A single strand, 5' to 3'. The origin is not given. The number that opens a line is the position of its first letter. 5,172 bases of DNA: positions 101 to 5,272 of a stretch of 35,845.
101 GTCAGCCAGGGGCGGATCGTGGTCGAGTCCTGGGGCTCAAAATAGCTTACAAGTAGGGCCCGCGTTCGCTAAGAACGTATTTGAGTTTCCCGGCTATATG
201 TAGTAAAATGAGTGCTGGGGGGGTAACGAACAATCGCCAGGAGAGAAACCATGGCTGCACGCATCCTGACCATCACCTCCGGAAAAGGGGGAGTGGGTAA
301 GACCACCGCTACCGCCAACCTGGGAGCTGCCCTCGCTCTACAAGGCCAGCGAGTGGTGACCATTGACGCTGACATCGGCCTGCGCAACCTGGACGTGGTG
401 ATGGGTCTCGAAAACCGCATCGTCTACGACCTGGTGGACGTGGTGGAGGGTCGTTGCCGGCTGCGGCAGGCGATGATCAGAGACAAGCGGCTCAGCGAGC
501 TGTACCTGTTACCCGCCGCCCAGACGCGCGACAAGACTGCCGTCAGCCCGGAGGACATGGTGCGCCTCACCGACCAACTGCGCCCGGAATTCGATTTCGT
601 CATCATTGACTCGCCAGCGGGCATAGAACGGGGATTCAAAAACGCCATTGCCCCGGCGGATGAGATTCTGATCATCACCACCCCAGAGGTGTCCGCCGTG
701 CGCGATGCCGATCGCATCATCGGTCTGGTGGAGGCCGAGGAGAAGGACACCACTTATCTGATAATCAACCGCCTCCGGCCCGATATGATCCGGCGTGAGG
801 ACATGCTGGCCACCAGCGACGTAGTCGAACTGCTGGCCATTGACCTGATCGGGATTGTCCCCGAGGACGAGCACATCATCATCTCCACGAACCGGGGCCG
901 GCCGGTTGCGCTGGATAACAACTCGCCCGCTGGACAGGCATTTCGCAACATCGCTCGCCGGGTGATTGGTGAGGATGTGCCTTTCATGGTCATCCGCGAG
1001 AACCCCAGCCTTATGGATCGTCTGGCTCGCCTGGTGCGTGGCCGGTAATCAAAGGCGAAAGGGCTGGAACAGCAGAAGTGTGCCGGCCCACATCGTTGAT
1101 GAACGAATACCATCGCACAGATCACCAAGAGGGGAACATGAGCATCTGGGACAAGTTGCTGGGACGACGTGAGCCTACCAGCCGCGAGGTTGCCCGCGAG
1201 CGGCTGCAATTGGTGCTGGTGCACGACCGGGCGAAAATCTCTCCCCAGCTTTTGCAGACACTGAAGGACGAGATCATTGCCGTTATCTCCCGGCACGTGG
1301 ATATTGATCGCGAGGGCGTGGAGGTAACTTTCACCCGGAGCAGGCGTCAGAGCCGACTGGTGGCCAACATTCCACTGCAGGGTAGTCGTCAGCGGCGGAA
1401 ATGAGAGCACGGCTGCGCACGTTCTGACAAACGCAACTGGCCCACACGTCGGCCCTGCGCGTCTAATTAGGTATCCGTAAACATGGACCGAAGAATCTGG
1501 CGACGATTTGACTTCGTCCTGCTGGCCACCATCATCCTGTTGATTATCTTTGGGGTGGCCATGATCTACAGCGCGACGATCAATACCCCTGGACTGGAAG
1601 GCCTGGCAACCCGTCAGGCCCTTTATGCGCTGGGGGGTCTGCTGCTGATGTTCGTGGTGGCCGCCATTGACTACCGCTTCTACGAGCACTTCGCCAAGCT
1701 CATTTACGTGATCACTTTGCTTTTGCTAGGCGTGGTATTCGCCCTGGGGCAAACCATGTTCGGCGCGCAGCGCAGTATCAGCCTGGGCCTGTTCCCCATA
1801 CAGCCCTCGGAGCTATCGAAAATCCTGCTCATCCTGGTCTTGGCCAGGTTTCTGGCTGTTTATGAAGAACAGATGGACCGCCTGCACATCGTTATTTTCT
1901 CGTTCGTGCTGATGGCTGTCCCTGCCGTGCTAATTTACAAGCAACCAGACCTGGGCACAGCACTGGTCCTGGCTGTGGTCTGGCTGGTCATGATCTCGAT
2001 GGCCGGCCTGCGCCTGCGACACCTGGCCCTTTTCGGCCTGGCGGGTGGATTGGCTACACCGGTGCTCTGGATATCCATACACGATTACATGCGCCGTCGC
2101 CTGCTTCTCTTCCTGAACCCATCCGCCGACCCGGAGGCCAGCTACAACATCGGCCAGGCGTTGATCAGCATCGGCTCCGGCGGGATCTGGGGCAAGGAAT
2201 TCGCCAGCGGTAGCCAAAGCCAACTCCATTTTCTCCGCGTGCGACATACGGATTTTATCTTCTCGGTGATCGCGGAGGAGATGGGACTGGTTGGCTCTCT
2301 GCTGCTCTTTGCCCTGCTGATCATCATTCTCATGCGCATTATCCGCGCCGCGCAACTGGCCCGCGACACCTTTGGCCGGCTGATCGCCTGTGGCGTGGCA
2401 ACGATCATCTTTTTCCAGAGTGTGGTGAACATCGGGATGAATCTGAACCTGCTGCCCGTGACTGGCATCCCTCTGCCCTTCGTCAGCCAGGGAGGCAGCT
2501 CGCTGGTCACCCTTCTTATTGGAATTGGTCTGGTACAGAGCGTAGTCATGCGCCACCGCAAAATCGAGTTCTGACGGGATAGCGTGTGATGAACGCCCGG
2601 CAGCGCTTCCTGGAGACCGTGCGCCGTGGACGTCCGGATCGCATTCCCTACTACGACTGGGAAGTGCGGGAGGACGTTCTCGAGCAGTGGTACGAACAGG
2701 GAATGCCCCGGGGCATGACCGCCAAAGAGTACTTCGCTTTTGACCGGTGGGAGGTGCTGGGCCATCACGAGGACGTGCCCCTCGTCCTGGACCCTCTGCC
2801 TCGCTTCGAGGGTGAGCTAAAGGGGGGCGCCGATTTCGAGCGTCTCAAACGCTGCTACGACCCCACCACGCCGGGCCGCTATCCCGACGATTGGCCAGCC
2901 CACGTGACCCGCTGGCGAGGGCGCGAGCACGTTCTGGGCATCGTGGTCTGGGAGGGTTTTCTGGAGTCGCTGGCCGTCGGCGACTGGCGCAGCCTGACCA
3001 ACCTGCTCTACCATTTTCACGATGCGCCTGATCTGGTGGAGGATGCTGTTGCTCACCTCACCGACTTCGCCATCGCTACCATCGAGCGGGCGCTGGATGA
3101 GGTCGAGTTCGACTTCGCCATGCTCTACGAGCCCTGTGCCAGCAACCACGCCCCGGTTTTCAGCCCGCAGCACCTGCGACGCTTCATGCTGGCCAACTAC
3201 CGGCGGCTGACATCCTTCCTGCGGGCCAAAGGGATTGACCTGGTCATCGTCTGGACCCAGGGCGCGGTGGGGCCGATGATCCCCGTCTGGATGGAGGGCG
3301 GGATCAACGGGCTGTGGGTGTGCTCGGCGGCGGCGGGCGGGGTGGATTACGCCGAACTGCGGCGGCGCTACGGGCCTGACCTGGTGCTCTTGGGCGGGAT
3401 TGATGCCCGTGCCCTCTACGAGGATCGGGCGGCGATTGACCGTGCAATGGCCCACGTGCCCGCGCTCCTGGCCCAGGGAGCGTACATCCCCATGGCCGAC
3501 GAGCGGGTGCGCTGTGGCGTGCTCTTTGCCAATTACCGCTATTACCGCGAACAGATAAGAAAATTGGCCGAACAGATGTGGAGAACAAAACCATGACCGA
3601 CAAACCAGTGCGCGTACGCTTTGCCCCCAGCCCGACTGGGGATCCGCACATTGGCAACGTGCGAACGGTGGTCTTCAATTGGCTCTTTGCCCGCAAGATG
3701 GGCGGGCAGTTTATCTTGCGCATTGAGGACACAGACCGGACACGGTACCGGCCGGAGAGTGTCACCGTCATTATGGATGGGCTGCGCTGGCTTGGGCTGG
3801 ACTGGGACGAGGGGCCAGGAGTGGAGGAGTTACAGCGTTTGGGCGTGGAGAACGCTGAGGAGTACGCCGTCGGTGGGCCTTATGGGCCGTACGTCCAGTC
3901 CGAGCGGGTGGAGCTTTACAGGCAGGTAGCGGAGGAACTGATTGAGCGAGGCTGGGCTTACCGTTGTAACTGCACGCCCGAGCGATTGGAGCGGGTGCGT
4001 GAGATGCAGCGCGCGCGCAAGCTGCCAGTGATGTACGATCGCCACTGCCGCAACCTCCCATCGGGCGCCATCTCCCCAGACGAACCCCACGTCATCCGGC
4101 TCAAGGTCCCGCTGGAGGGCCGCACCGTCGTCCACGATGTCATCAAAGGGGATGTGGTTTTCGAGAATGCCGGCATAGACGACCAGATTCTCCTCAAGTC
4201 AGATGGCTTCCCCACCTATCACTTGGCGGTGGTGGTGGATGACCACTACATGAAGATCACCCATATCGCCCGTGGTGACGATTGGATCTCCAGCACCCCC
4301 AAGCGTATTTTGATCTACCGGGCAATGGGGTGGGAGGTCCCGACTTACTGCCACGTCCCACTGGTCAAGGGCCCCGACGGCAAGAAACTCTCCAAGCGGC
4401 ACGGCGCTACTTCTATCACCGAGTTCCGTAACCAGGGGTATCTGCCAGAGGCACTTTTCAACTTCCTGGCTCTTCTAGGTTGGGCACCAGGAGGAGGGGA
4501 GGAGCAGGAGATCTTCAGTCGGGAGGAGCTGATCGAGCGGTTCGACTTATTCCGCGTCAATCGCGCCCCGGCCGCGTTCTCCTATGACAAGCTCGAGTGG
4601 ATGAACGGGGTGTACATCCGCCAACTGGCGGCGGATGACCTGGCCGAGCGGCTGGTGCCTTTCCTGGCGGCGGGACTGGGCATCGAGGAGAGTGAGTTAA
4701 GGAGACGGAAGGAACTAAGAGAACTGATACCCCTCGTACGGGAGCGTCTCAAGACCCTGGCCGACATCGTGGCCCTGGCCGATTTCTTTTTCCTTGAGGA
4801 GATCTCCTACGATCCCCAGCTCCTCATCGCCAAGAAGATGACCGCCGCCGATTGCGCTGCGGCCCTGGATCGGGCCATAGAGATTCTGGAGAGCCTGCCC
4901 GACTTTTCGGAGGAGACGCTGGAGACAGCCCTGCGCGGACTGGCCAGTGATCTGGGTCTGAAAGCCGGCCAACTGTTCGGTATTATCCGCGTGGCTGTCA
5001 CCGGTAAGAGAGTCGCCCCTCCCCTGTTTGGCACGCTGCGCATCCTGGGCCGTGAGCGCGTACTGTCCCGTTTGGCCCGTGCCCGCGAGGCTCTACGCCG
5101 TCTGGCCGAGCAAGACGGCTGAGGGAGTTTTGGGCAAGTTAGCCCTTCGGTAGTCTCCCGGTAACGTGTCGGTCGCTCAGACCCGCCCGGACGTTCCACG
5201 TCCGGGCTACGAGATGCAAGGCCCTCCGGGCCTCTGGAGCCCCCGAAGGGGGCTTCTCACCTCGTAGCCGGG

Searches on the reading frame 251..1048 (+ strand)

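Call 15: search_protein_families(library=pfam, proteins=[window:251-1048:+], max_evalue=0.001)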
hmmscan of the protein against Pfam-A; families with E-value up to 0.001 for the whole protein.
window:251-1048:+ (265 aa): 9 families
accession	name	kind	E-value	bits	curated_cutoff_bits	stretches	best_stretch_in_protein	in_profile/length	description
PF01656.29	CbiA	-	1.3e-21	77.3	25.4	1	6-219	1-125/125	CobQ/CobB/MinD/ParA nucleotide binding domain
PF13614.12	AAA_31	-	2.9e-20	73.4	27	1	4-162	2-166/177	AAA domain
PF10609.15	ParA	-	1.2e-18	67.9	27.1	1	4-238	4-245/246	NUBPL iron-transfer P-loop NTPase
PF00142.24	Fer4_NifH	-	3.9e-12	46.7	25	2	114-243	116-249/271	4Fe-4S iron sulfur cluster binding proteins, NifH/frxC family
PF06564.18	CBP_BcsQ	-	1.1e-10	41.9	21.3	1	5-186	3-182/234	Cellulose biosynthesis protein BcsQ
PF09140.17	MipZ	-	1.4e-10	41.4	20.7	1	6-164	3-146/262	ATPase MipZ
PF02374.21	ArsA_ATPase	-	2.2e-07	30.9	24.3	1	8-41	5-38/305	Anion-transporting ATPase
PF13481.12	AAA_25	-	5.9e-06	26.5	27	1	3-122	32-152/195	AAA domain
PF07015.17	VirC1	-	7.8e-05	22.6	24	1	4-41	2-39/231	VirC1 protein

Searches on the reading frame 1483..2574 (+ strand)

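Call 15: search_protein_families(library=pfam, proteins=[window:1483-2574:+], max_evalue=0.001)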
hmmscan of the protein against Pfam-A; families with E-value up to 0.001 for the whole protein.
window:1483-2574:+ (363 aa): 1 family
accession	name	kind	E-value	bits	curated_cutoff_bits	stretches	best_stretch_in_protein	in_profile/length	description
PF01098.24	FTSW_RODA_SPOVE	-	1.1e-93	314.5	26.4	1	13-358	4-354/356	Cell cycle protein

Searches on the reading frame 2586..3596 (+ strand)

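Call 15: search_protein_families(library=pfam, proteins=[window:2586-3596:+], max_evalue=0.001)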
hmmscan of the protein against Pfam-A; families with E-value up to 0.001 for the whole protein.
window:2586-3596:+ (336 aa): 1 family
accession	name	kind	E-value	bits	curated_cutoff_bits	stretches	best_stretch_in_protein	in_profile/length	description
PF01208.23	URO-D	-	7e-07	29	23.9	1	137-291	162-308/346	Uroporphyrinogen decarboxylase (URO-D)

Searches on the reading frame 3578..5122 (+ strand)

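Call 15: search_protein_families(library=pfam, proteins=[window:3578-5122:+], max_evalue=0.001)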
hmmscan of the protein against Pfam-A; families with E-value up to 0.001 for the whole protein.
window:3578-5122:+ (514 aa): 2 families
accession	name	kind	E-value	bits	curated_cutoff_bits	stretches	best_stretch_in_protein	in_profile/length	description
PF00749.27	tRNA-synt_1c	-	8.7e-103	344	23.4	1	11-341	2-314/314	tRNA synthetases class I (E and Q), catalytic domain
PF19269.4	Anticodon_2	-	2.5e-35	122.4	23.6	1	355-502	2-140/141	Anticodon binding domain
